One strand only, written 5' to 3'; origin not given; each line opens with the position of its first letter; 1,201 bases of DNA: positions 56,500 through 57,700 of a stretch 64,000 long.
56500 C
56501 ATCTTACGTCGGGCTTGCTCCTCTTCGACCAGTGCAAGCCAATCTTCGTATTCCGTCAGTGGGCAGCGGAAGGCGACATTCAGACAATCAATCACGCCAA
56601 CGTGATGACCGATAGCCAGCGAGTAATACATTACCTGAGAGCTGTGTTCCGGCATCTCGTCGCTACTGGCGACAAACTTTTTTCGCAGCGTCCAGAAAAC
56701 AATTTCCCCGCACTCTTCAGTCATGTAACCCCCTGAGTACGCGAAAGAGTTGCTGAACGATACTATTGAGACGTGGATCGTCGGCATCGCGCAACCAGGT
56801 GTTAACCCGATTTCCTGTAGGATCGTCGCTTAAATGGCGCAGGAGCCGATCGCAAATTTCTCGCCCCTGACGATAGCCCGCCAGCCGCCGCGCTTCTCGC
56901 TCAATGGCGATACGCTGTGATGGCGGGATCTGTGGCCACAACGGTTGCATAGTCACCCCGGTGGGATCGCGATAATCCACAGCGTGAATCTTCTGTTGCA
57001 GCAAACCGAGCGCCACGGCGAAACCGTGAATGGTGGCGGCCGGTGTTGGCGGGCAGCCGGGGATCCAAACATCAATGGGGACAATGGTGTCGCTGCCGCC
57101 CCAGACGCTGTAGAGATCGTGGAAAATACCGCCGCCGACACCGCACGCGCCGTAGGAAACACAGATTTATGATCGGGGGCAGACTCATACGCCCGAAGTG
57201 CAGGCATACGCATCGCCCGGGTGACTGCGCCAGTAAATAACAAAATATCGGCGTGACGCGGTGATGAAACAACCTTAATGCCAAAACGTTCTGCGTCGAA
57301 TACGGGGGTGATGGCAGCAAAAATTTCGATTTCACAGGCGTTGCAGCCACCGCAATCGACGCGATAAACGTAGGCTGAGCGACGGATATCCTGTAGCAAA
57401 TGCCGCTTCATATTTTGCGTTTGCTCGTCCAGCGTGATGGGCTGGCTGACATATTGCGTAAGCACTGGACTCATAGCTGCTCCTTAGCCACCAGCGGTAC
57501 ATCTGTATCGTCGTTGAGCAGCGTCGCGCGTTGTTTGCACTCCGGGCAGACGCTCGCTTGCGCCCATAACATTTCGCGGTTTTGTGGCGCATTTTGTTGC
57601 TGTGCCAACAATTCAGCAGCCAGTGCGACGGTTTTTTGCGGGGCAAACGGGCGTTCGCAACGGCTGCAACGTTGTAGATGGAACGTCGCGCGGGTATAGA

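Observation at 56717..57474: hyfI (hydrogenase-4 small subunit) is split by a single-base frameshift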

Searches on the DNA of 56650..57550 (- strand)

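Call 3: search_dna_similar(query=window:56650-57550:-, collection=ecoli_genomes, mode=near, max_rows=40)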
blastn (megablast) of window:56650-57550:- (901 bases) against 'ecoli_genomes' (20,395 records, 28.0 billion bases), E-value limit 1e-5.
Records with a match: 4295; places in all: 4295; records where one place covers at least 80% of the query: 4292.
Genomes with a match: 4295 of 5426; with a place that covers at least 80% of the query: 4292. Places per genome that has any: lowest 1, median 1, highest 1. On chromosomes: 4295 places; on plasmids: 0.
Best place of each record, by identity: >=99% 42; 95-99% 4253.
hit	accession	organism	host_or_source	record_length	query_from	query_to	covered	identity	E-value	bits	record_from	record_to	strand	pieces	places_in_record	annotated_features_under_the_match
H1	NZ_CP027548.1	Escherichia coli strain 2014C-3061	Homo sapiens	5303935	1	901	100%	100.0%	0e+0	1664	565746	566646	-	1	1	hyfI: hydrogenase 4 catalytic subunit HyfI | hyfH: hydrogenase 4 subunit H | hyfJ: hydrogenase 4 assembly chaperone HyfJ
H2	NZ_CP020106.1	Escherichia coli strain 13E0780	cattle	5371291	1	901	100%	100.0%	0e+0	1664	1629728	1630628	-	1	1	hyfI: hydrogenase 4 catalytic subunit HyfI | hyfH: hydrogenase 4 subunit H | hyfJ: hydrogenase 4 assembly chaperone HyfJ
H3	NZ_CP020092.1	Escherichia coli strain 13E0725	cattle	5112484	1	901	100%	100.0%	0e+0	1664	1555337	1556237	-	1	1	hyfI: hydrogenase 4 catalytic subunit HyfI | hyfH: hydrogenase 4 subunit H | hyfJ: hydrogenase 4 assembly chaperone HyfJ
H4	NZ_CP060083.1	Escherichia coli strain G1/2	Homo sapiens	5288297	1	901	100%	100.0%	0e+0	1664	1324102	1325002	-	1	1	hyfI: hydrogenase 4 catalytic subunit HyfI | hyfH: hydrogenase 4 subunit H | hyfJ: hydrogenase 4 assembly chaperone HyfJ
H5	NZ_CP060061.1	Escherichia coli strain G6/7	Homo sapiens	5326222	1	901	100%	100.0%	0e+0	1664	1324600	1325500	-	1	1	hyfI: hydrogenase 4 catalytic subunit HyfI | hyfH: hydrogenase 4 subunit H | hyfJ: hydrogenase 4 assembly chaperone HyfJ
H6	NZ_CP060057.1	Escherichia coli strain G8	Homo sapiens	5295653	1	901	100%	100.0%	0e+0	1664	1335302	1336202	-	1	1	hyfI: hydrogenase 4 catalytic subunit HyfI | hyfH: hydrogenase 4 subunit H | hyfJ: hydrogenase 4 assembly chaperone HyfJ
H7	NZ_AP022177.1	Escherichia coli strain WP7-S17-ESBL-04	-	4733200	1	901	100%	100.0%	0e+0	1664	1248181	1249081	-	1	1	hyfI: hydrogenase 4 catalytic subunit HyfI | hyfH: hydrogenase 4 subunit H | hyfJ: hydrogenase 4 assembly chaperone HyfJ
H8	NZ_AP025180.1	Escherichia coli strain JP538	Sus scrofa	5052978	1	901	100%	100.0%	0e+0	1664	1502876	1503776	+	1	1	hyfI: hydrogenase 4 catalytic subunit HyfI | hyfH: hydrogenase 4 subunit H | hyfJ: hydrogenase 4 assembly chaperone HyfJ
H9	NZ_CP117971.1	Escherichia coli strain B-1109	Homo sapiens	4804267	1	901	100%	100.0%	0e+0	1664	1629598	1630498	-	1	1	hyfI: hydrogenase 4 catalytic subunit HyfI | hyfH: hydrogenase 4 subunit H | hyfJ: hydrogenase 4 assembly chaperone HyfJ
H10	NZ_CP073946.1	Escherichia coli strain MB51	Poultry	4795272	1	901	100%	100.0%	0e+0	1664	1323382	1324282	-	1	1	hyfI: hydrogenase 4 catalytic subunit HyfI | hyfH: hydrogenase 4 subunit H | hyfJ: hydrogenase 4 assembly chaperone HyfJ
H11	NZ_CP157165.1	Escherichia coli strain UTAK-1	Bos taurus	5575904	1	901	100%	100.0%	0e+0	1664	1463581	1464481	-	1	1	hyfI: hydrogenase 4 catalytic subunit HyfI | hyfH: hydrogenase 4 subunit H | hyfJ: hydrogenase 4 assembly chaperone HyfJ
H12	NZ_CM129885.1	Escherichia coli strain MB06232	seawater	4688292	1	901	100%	100.0%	0e+0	1664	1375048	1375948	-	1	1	hyfI: hydrogenase 4 catalytic subunit HyfI | hyfH: hydrogenase 4 subunit H | hyfJ: hydrogenase 4 assembly chaperone HyfJ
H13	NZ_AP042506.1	Escherichia coli strain OkiPb01680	bovine feces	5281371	1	901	100%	100.0%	0e+0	1664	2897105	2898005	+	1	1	hyfI: hydrogenase 4 catalytic subunit HyfI | hyfH: hydrogenase 4 subunit H | hyfJ: hydrogenase 4 assembly chaperone HyfJ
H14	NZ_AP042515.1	Escherichia coli strain OkiPb01683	bovine feces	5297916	1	901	100%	100.0%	0e+0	1664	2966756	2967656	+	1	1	hyfI: hydrogenase 4 catalytic subunit HyfI | hyfH: hydrogenase 4 subunit H | hyfJ: hydrogenase 4 assembly chaperone HyfJ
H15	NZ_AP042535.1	Escherichia coli strain OkiPb01688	bovine feces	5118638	1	901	100%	100.0%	0e+0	1664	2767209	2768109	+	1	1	hyfI: hydrogenase 4 catalytic subunit HyfI | hyfH: hydrogenase 4 subunit H | hyfJ: hydrogenase 4 assembly chaperone HyfJ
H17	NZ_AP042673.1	Escherichia coli strain OkiPb01711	bovine feces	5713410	1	901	100%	100.0%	0e+0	1664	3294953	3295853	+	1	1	hyfI: hydrogenase 4 catalytic subunit HyfI | hyfH: hydrogenase 4 subunit H | hyfJ: hydrogenase 4 assembly chaperone HyfJ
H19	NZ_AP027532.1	Escherichia coli strain LR-45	Homo sapiens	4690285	1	901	100%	99.7%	0e+0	1648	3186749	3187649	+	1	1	hyfI: hydrogenase 4 catalytic subunit HyfI | hyfH: hydrogenase 4 subunit H | hyfJ: hydrogenase 4 assembly chaperone HyfJ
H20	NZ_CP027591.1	Escherichia coli strain 2014C-3011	Homo sapiens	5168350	1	901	100%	99.1%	0e+0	1620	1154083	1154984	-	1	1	hyfI: hydrogenase 4 catalytic subunit HyfI | hyfH: hydrogenase 4 subunit H | hyfJ: hydrogenase 4 assembly chaperone HyfJ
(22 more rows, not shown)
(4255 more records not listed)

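Call 4: get_annotated_region(hit=H1, flank=9000)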
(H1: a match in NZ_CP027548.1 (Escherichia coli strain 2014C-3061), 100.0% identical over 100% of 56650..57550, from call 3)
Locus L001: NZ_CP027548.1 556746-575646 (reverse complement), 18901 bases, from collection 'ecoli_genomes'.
description: Escherichia coli strain 2014C-3061 chromosome, complete genome
organism: Escherichia coli strain 2014C-3061 (NCBI taxid 562)
replicon: chromosome; assembly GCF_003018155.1
host: Homo sapiens; source: stool; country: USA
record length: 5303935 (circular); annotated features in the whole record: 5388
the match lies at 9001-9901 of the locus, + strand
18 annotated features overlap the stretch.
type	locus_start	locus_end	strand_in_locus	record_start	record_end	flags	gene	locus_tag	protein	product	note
CDS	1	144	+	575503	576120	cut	hyfA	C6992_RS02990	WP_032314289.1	hydrogenase 4 subunit HyfA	-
CDS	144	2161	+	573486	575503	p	hyfB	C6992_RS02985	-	hydrogenase 4 subunit B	frameshifted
CDS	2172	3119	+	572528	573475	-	hyfC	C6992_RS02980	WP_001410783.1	hydrogenase 4 subunit HyfC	-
CDS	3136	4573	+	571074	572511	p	hyfD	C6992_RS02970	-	hydrogenase 4 subunit HyfD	frameshifted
CDS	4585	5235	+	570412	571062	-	hyfE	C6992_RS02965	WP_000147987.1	hydrogenase 4 membrane subunit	-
CDS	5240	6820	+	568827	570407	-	hyfF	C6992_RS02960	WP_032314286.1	hydrogenase 4 subunit F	-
CDS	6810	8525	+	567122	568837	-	hyfG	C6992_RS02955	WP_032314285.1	hydrogenase 4 catalytic subunit HyfG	-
CDS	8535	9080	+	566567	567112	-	hyfH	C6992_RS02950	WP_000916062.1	hydrogenase 4 subunit H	-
CDS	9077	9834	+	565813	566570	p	hyfI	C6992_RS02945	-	hydrogenase 4 catalytic subunit HyfI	frameshifted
CDS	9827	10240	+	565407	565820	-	hyfJ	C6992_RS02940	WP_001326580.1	hydrogenase 4 assembly chaperone HyfJ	-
CDS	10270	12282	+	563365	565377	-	hyfR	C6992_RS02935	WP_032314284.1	DNA-binding transcriptional regulator HyfR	-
CDS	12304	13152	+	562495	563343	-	focB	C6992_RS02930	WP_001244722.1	formate transporter FocB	-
CDS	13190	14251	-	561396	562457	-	yfgO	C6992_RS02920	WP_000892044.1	AI-2E family transporter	-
CDS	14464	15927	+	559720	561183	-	bepA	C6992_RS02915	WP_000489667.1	beta-barrel assembly-enhancing protease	-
CDS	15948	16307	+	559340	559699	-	arsC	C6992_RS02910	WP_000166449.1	arsenate reductase (glutaredoxin)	This arsenate reductase requires both glutathione and glutaredoxin to convert arsenate to arsenite, after which the ...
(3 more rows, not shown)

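Call 5: get_annotated_region(hit=H20, flank=9000)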
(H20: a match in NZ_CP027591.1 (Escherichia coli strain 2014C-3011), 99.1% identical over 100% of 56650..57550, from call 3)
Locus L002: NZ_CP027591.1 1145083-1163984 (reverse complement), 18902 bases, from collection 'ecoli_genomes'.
description: Escherichia coli strain 2014C-3011 chromosome, complete genome
organism: Escherichia coli strain 2014C-3011 (NCBI taxid 562)
replicon: chromosome; assembly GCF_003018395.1
host: Homo sapiens; source: stool; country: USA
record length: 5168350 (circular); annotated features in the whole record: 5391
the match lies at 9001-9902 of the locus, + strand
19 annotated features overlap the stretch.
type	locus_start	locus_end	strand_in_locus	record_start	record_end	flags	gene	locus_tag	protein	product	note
CDS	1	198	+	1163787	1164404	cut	hyfA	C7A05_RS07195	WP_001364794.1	hydrogenase 4 subunit HyfA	-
CDS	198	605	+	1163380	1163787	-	-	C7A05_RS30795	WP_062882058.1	hydrogenase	-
CDS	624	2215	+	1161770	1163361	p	hyfB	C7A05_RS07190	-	hydrogenase 4 subunit B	frameshifted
CDS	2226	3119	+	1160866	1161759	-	hyfC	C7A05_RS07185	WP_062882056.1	hydrogenase 4 subunit HyfC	-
CDS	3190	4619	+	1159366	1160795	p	hyfD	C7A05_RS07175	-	hydrogenase 4 subunit HyfD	frameshifted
CDS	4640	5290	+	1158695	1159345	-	hyfE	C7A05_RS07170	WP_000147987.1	hydrogenase 4 membrane subunit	-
CDS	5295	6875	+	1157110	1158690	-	hyfF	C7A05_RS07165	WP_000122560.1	hydrogenase 4 subunit F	-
CDS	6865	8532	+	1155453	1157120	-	hyfG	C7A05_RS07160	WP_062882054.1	hydrogenase 4 catalytic subunit HyfG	-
CDS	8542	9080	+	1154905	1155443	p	hyfH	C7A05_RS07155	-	hydrogenase 4 subunit H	frameshifted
CDS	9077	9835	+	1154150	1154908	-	hyfI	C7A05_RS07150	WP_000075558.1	hydrogenase 4 catalytic subunit HyfI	-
CDS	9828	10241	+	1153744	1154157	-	hyfJ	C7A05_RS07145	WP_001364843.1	hydrogenase 4 assembly chaperone HyfJ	-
CDS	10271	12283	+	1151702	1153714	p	hyfR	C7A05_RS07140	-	DNA-binding transcriptional regulator HyfR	internal stop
CDS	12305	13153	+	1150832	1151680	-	focB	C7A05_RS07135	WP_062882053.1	formate transporter FocB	-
CDS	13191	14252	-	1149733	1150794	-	yfgO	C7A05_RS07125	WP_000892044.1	AI-2E family transporter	-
CDS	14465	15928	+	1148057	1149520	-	bepA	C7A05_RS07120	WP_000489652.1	beta-barrel assembly-enhancing protease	-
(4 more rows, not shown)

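Call 16: search_dna_similar(query=window:57133-57203:-, collection=ecoli_genomes, mode=near, max_rows=60)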
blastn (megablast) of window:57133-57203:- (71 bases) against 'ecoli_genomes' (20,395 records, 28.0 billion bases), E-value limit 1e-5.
Records with a match: 3999; places in all: 3999; records where one place covers at least 80% of the query: 3999.
Genomes with a match: 3999 of 5426; with a place that covers at least 80% of the query: 3999. Places per genome that has any: lowest 1, median 1, highest 1. On chromosomes: 3999 places; on plasmids: 0.
Best place of each record, by identity: >=99% 19; 95-99% 3979; 90-95% 1.
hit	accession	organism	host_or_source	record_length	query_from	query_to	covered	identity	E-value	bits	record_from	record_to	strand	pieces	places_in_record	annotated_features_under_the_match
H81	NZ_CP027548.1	Escherichia coli strain 2014C-3061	Homo sapiens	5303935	1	71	100%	100.0%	2e-28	132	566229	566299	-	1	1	hyfI: hydrogenase 4 catalytic subunit HyfI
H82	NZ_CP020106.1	Escherichia coli strain 13E0780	cattle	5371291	1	71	100%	100.0%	2e-28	132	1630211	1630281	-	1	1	hyfI: hydrogenase 4 catalytic subunit HyfI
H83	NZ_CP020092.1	Escherichia coli strain 13E0725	cattle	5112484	1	71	100%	100.0%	2e-28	132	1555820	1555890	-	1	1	hyfI: hydrogenase 4 catalytic subunit HyfI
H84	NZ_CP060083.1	Escherichia coli strain G1/2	Homo sapiens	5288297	1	71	100%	100.0%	2e-28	132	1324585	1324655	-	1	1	hyfI: hydrogenase 4 catalytic subunit HyfI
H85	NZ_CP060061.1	Escherichia coli strain G6/7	Homo sapiens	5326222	1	71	100%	100.0%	2e-28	132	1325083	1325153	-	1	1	hyfI: hydrogenase 4 catalytic subunit HyfI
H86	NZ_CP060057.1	Escherichia coli strain G8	Homo sapiens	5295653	1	71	100%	100.0%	2e-28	132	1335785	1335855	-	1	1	hyfI: hydrogenase 4 catalytic subunit HyfI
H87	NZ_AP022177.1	Escherichia coli strain WP7-S17-ESBL-04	-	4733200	1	71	100%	100.0%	2e-28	132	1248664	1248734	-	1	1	hyfI: hydrogenase 4 catalytic subunit HyfI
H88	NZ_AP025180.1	Escherichia coli strain JP538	Sus scrofa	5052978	1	71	100%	100.0%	2e-28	132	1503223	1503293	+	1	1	hyfI: hydrogenase 4 catalytic subunit HyfI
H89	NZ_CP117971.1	Escherichia coli strain B-1109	Homo sapiens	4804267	1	71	100%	100.0%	2e-28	132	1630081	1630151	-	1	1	hyfI: hydrogenase 4 catalytic subunit HyfI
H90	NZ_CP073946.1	Escherichia coli strain MB51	Poultry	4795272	1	71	100%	100.0%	2e-28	132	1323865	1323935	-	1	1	hyfI: hydrogenase 4 catalytic subunit HyfI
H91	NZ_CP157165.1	Escherichia coli strain UTAK-1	Bos taurus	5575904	1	71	100%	100.0%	2e-28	132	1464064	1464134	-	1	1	hyfI: hydrogenase 4 catalytic subunit HyfI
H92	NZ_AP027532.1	Escherichia coli strain LR-45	Homo sapiens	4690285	1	71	100%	100.0%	2e-28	132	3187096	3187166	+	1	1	hyfI: hydrogenase 4 catalytic subunit HyfI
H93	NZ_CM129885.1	Escherichia coli strain MB06232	seawater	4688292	1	71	100%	100.0%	2e-28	132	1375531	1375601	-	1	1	hyfI: hydrogenase 4 catalytic subunit HyfI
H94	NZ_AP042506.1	Escherichia coli strain OkiPb01680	bovine feces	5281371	1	71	100%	100.0%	2e-28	132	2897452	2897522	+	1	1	hyfI: hydrogenase 4 catalytic subunit HyfI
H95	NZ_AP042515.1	Escherichia coli strain OkiPb01683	bovine feces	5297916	1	71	100%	100.0%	2e-28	132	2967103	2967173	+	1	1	hyfI: hydrogenase 4 catalytic subunit HyfI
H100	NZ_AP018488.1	Escherichia coli O157:H7 strain PV15-279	Homo sapiens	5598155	1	71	100%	98.6%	9e-27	126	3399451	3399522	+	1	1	hyfI: hydrogenase 4 catalytic subunit HyfI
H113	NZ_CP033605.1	Escherichia coli O157:H7 strain TR01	Cattle carcass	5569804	1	71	100%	98.6%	9e-27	126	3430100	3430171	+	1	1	hyfI: hydrogenase 4 catalytic subunit HyfI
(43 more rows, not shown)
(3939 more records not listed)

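Call 22: get_annotated_region(hit=H2, flank=9500)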
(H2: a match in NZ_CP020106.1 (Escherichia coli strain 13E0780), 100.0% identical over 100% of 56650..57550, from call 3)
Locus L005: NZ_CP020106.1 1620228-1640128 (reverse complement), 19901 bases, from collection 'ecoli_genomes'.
description: Escherichia coli strain 13E0780 chromosome, complete genome
organism: Escherichia coli strain 13E0780 (NCBI taxid 562)
replicon: chromosome; assembly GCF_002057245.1
host: -; source: cattle; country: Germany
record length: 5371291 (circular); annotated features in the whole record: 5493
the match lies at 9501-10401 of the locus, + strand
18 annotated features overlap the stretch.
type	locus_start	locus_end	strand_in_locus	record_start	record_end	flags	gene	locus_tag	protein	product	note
CDS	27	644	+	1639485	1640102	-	hyfA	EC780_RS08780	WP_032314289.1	hydrogenase 4 subunit HyfA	-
CDS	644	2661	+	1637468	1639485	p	hyfB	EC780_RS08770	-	hydrogenase 4 subunit B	frameshifted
CDS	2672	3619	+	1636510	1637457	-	hyfC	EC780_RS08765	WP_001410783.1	hydrogenase 4 subunit HyfC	-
CDS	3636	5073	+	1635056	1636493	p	hyfD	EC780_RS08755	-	hydrogenase 4 subunit HyfD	frameshifted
CDS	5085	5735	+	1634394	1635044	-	hyfE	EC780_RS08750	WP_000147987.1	hydrogenase 4 membrane subunit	-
CDS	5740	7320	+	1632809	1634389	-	hyfF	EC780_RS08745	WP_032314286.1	hydrogenase 4 subunit F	-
CDS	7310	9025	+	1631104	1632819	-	hyfG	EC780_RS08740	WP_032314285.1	hydrogenase 4 catalytic subunit HyfG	-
CDS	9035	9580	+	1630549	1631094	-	hyfH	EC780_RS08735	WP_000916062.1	hydrogenase 4 subunit H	-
CDS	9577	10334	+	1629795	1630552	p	hyfI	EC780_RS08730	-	hydrogenase 4 catalytic subunit HyfI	frameshifted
CDS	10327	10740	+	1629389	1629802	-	hyfJ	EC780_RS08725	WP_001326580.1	hydrogenase 4 assembly chaperone HyfJ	-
CDS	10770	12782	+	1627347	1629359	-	hyfR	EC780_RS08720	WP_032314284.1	DNA-binding transcriptional regulator HyfR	-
CDS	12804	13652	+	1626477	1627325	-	focB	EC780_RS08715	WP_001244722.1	formate transporter FocB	-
CDS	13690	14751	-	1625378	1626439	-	yfgO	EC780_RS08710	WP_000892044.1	AI-2E family transporter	-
CDS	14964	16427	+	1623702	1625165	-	bepA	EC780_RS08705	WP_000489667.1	beta-barrel assembly-enhancing protease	-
CDS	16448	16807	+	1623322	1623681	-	arsC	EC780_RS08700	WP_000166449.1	arsenate reductase (glutaredoxin)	This arsenate reductase requires both glutathione and glutaredoxin to convert arsenate to arsenite, after which the ...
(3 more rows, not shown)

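Call 23: get_annotated_region(hit=H7, flank=9500)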
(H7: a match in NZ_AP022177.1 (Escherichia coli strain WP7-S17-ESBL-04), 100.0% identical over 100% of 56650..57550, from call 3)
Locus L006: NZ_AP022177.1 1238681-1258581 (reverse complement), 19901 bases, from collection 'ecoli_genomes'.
description: Escherichia coli strain WP7-S17-ESBL-04 chromosome, complete genome
organism: Escherichia coli strain WP7-S17-ESBL-04 (NCBI taxid 562)
replicon: chromosome; assembly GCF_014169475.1
host: -; source: -; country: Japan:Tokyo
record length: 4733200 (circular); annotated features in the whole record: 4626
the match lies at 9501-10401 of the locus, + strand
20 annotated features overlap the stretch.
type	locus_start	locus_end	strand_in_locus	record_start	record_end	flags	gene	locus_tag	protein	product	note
CDS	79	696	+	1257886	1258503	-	hyfA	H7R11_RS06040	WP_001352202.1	hydrogenase 4 subunit HyfA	-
CDS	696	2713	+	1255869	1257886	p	hyfB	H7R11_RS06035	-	hydrogenase 4 subunit B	frameshifted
CDS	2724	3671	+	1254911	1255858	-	hyfC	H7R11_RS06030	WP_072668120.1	hydrogenase 4 subunit HyfC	-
CDS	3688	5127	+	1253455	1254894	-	hyfD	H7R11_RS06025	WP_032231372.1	hydrogenase 4 subunit HyfD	-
CDS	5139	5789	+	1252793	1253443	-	hyfE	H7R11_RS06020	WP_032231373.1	hydrogenase 4 membrane subunit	-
CDS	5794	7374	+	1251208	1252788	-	hyfF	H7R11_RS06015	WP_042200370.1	hydrogenase 4 subunit F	-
CDS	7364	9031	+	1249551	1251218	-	hyfG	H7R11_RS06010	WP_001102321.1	hydrogenase 4 catalytic subunit HyfG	-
CDS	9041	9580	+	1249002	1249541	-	hyfH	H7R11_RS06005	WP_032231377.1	hydrogenase 4 subunit H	-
CDS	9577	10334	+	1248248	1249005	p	hyfI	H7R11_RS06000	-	hydrogenase 4 catalytic subunit HyfI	frameshifted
CDS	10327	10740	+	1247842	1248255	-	hyfJ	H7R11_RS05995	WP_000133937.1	hydrogenase 4 assembly chaperone HyfJ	-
CDS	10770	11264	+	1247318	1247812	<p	-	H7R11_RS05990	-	hypothetical protein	incomplete; partial in the middle of a contig; missing C-terminus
CDS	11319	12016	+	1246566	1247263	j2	-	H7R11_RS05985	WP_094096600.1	IS1-like element IS1A family transposase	programmed frameshift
CDS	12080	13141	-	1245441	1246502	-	yfgO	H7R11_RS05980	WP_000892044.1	AI-2E family transporter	-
CDS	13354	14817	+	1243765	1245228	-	bepA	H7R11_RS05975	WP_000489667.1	beta-barrel assembly-enhancing protease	-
CDS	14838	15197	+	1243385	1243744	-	arsC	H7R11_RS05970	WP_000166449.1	arsenate reductase (glutaredoxin)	This arsenate reductase requires both glutathione and glutaredoxin to convert arsenate to arsenite, after which the ...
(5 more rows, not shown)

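Call 24: get_annotated_region(hit=H10, flank=9500)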
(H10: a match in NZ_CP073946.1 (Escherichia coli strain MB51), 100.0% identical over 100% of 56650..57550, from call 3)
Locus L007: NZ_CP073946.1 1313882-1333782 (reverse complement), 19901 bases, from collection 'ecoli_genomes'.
description: Escherichia coli strain MB51 chromosome, complete genome
organism: Escherichia coli strain MB51 (NCBI taxid 562)
replicon: chromosome; assembly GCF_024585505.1
host: Poultry; source: Cloacal sample; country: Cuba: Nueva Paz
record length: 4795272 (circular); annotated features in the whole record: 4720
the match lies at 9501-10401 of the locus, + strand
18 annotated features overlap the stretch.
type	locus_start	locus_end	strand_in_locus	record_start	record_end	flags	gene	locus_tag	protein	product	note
CDS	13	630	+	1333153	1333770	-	hyfA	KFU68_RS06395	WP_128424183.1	hydrogenase 4 subunit HyfA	-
CDS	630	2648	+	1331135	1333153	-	hyfB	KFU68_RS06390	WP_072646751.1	hydrogenase 4 subunit B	-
CDS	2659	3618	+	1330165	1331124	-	hyfC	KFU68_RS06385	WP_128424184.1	hydrogenase 4 subunit HyfC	-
CDS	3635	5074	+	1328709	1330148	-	hyfD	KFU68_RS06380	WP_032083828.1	hydrogenase 4 subunit HyfD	-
CDS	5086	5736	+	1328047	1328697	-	hyfE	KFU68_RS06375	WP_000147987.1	hydrogenase 4 membrane subunit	-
CDS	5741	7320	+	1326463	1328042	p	hyfF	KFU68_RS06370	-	hydrogenase 4 subunit F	frameshifted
CDS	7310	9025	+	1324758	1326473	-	hyfG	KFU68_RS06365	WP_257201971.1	hydrogenase 4 catalytic subunit HyfG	-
CDS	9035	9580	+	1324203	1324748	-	hyfH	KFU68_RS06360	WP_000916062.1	hydrogenase 4 subunit H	-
CDS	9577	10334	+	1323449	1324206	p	hyfI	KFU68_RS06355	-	hydrogenase 4 catalytic subunit HyfI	frameshifted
CDS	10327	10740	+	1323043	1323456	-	hyfJ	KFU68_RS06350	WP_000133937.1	hydrogenase 4 assembly chaperone HyfJ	-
CDS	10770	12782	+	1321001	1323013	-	hyfR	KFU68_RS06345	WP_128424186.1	DNA-binding transcriptional regulator HyfR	-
CDS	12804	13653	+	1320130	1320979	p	focB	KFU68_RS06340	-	formate transporter FocB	frameshifted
CDS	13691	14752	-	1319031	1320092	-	yfgO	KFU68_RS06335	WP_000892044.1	AI-2E family transporter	-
CDS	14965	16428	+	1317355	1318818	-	bepA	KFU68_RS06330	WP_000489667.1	beta-barrel assembly-enhancing protease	-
CDS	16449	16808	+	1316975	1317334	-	arsC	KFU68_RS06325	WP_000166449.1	arsenate reductase (glutaredoxin)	This arsenate reductase requires both glutathione and glutaredoxin to convert arsenate to arsenite, after which the ...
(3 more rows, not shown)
